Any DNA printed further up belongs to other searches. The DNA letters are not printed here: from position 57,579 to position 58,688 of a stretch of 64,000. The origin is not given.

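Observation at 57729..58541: Cys-rich tandem-repeat protein with 2 x (CC-x-C-x2-C…CRIKW…CCSYCQ…C) modules: likely novel metal-binding family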

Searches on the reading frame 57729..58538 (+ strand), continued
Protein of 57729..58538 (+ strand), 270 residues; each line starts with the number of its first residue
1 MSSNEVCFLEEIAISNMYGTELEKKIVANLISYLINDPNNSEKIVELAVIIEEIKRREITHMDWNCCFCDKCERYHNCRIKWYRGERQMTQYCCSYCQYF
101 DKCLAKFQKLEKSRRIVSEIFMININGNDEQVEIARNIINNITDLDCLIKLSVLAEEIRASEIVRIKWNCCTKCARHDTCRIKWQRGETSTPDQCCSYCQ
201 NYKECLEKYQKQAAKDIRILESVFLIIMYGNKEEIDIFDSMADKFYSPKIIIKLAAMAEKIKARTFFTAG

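Call 52: find_encoding_contigs(protein=P0017, flank=7000, max_places=2)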
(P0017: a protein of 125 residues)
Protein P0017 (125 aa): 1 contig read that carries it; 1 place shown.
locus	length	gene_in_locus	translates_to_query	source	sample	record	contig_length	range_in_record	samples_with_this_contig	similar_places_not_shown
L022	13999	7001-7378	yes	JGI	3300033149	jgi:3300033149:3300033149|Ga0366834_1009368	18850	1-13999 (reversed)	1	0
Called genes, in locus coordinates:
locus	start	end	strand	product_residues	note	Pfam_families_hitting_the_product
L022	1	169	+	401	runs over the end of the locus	-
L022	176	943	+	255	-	-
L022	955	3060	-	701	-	PF23775:Beta-prop_RIG_2nd (faint), PF23414:Beta-prop_EML_2 (faint)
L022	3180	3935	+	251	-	-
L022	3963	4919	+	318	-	-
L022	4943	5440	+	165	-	PF11969:DcpS_C, PF01230:HIT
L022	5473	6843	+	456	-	PF00072:Response_reg, PF00158:Sigma54_activat, PF14532:Sigma54_activ_2, PF07728:AAA_5 (weak), PF25601:AAA_lid_14, PF02954:HTH_8 (weak)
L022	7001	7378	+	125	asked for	-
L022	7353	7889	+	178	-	-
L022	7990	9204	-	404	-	PF01546:Peptidase_M20, PF07687:M20_dimer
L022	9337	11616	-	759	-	-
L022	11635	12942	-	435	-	PF21033:RMD1-3 (faint), PF07719:TPR_2 (faint), PF12895:ANAPC3 (faint), PF13428:TPR_14 (faint), PF13429:TPR_15 (faint), PF25062:ARM_TT21_N (weak), PF14559:TPR_19, PF14559:TPR_19 (weak), +7 more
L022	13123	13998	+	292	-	?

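Call 53: find_encoding_contigs(protein=P0094, flank=7000, max_places=2)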
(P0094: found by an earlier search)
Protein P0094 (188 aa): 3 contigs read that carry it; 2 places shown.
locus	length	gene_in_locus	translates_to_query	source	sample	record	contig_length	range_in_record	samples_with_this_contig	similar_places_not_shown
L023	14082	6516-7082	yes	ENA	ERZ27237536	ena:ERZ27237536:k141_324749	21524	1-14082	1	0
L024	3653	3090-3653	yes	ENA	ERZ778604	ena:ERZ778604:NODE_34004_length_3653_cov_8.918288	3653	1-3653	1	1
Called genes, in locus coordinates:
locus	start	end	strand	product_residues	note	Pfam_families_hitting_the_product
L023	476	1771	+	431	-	PF00483:NTP_transferase, PF24894:Hexapep_GlmU, PF25084:LbH_EIF2B (weak), PF25247:LbH_GLGC (weak)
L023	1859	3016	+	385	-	PF08323:Glyco_transf_5, PF20706:GT4-conflict, PF13439:Glyco_transf_4, PF13579:Glyco_trans_4_4, PF00534:Glycos_transf_1, PF13692:Glyco_trans_1_4, PF13524:Glyco_trans_1_2 (weak)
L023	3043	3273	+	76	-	-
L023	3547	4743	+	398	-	PF03065:Glyco_hydro_57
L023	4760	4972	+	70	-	-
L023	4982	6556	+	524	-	PF03065:Glyco_hydro_57, PF09210:BE_C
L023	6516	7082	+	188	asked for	PF16258:DUF4912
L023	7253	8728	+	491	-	PF08323:Glyco_transf_5, PF13439:Glyco_transf_4 (faint), PF00534:Glycos_transf_1, PF13692:Glyco_trans_1_4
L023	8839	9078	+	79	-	-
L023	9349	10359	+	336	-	PF01087:GalP_UDP_transf, PF16268:DUF4921, PF02744:GalP_UDP_tr_C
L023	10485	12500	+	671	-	PF03065:Glyco_hydro_57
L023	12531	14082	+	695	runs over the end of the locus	PF01074:Glyco_hydro_38N, PF03065:Glyco_hydro_57, PF09094:AmyA-A_glucT_m, PF09095:AmyA-gluTrfs_C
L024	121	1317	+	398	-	PF03065:Glyco_hydro_57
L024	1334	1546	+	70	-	-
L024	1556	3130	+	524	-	PF03065:Glyco_hydro_57, PF09210:BE_C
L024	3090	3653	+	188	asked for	PF16258:DUF4912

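Call 56: find_encoding_contigs(protein=P0030, flank=7000, max_places=1)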
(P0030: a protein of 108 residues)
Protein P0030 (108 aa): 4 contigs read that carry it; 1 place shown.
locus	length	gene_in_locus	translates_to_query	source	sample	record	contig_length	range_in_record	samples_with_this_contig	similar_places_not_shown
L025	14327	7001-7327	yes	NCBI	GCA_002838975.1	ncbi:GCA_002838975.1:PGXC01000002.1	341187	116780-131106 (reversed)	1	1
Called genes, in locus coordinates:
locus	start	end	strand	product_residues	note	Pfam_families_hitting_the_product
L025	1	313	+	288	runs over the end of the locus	PF13505:OMP_b-brl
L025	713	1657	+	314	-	PF13505:OMP_b-brl (faint)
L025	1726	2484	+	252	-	PF13505:OMP_b-brl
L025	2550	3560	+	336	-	PF13557:Phenol_MetA_deg (weak)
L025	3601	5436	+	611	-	PF00072:Response_reg, PF00512:HisKA, PF02518:HATPase_c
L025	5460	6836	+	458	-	PF00072:Response_reg, PF00004:AAA (faint), PF00158:Sigma54_activat, PF14532:Sigma54_activ_2, PF07728:AAA_5, PF25601:AAA_lid_14, PF02954:HTH_8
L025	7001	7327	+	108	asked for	-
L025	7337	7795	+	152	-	-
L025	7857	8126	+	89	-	PF10771:DUF2582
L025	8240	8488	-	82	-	-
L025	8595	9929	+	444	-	PF13620:CarboxypepD_reg (weak), PF22904:NOMO1-like_2nd (faint), PF13620:CarboxypepD_reg (weak), PF13715:CarbopepD_reg_2 (weak)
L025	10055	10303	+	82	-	-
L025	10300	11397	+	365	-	PF07494:Reg_prop (faint)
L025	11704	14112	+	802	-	PF13860:FlgD_ig (weak)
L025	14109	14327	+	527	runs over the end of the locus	PF13414:TPR_11 (weak), PF14559:TPR_19 (weak), PF00515:TPR_1, PF07719:TPR_2 (weak), PF13181:TPR_8 (weak), PF13424:TPR_12, PF13431:TPR_17 (weak), PF13371:TPR_9 (weak), +5 more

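Call 57: find_encoding_contigs(protein=P0032, flank=7000, max_places=1)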
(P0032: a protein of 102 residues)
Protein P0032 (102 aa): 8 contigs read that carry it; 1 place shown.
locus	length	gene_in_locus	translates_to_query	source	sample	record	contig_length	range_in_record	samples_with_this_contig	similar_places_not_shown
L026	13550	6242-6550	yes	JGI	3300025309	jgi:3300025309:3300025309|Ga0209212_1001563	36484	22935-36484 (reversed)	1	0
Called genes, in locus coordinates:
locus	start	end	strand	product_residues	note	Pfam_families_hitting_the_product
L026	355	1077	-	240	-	-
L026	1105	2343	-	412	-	PF00009:GTP_EFTU (weak), PF00350:Dynamin_N (faint), PF01926:MMR_HSR1, PF02421:FeoB_N, PF05128:DUF697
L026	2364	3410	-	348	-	PF01926:MMR_HSR1, PF02421:FeoB_N (weak), PF00009:GTP_EFTU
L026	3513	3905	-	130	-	-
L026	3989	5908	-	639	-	-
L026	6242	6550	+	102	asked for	-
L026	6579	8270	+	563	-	PF00332:Glyco_hydro_17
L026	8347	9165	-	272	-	-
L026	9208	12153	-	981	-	PF13581:HATPase_c_2 (faint), PF02518:HATPase_c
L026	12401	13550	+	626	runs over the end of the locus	PF00158:Sigma54_activat, PF14532:Sigma54_activ_2, PF07728:AAA_5 (faint), PF25601:AAA_lid_14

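Call 62: search_protein_families(library=pfam, proteins=[L022:7353-7886:+, L025:7337-7792:+, L020:7413-8129:+, L020:4686-6917:+, P0093, P0059], max_evalue=0.1)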
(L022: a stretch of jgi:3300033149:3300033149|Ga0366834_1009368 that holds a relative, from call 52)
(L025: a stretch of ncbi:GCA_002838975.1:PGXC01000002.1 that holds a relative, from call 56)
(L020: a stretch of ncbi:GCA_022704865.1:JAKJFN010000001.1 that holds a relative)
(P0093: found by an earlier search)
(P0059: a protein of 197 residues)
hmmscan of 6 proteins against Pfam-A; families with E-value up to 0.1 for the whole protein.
L022:7353-7886:+ (178 aa): 0 families

L025:7337-7792:+ (152 aa): 1 family
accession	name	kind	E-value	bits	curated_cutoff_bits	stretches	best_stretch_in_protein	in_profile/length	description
PF01584.24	CheW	-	0.0023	18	23.5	1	35-115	18-104/138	CheW-like domain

L020:7413-8129:+ (239 aa): 0 families

L020:4686-6917:+ (744 aa): 0 families

P0093 (402 aa): 3 families
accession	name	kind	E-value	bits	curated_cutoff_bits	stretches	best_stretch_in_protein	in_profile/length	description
PF02875.26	Mur_ligase_C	-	1.4e-08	36.1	28.4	1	263-384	1-126/127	Mur ligase, glutamate ligase domain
PF08245.18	Mur_ligase_M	-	2.7e-05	24.7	24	1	43-215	3-147/200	Mur ligase middle domain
PF20839.3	DUF5382_C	-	0.055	14.2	25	0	280-346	15-86/118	Family of unknown function (DUF5382) C-terminal domain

P0059 (197 aa): 0 families

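Call 71: search_protein_families(library=padloc, proteins=[window:57729-58538:+, P0017, P0044], max_evalue=1)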
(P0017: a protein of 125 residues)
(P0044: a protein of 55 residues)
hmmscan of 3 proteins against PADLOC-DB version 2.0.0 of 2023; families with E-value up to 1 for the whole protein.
window:57729-58538:+ (270 aa): 1 family
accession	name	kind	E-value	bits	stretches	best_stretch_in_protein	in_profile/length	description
PDLC03631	REase_MTase_IIG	-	0.059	9.2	1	111-179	566-632/1086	Type IIG restriction enzyme-methyltransferase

P0017 (125 aa): 0 families

P0044 (55 aa): 0 families

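Call 72: search_protein_families(library=phrogs, proteins=[window:57729-58538:+, P0017, P0044], max_evalue=1)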
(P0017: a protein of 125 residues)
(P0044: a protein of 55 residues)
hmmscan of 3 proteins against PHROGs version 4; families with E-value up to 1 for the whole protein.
window:57729-58538:+ (270 aa): 0 families

P0017 (125 aa): 4 families
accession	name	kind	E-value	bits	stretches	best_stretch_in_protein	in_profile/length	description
phrog_23780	-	unknown function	0.027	14.6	1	54-90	278-314/415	-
phrog_3359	-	DNA, RNA and nucleotide metabolism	0.1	12.8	1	2-52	20-70/325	NAD-dependent DNA ligase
phrog_23504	-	unknown function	0.14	13.2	1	36-74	3-41/73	-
phrog_1664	-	unknown function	0.87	11.1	0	58-110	6-56/80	-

P0044 (55 aa): 0 families
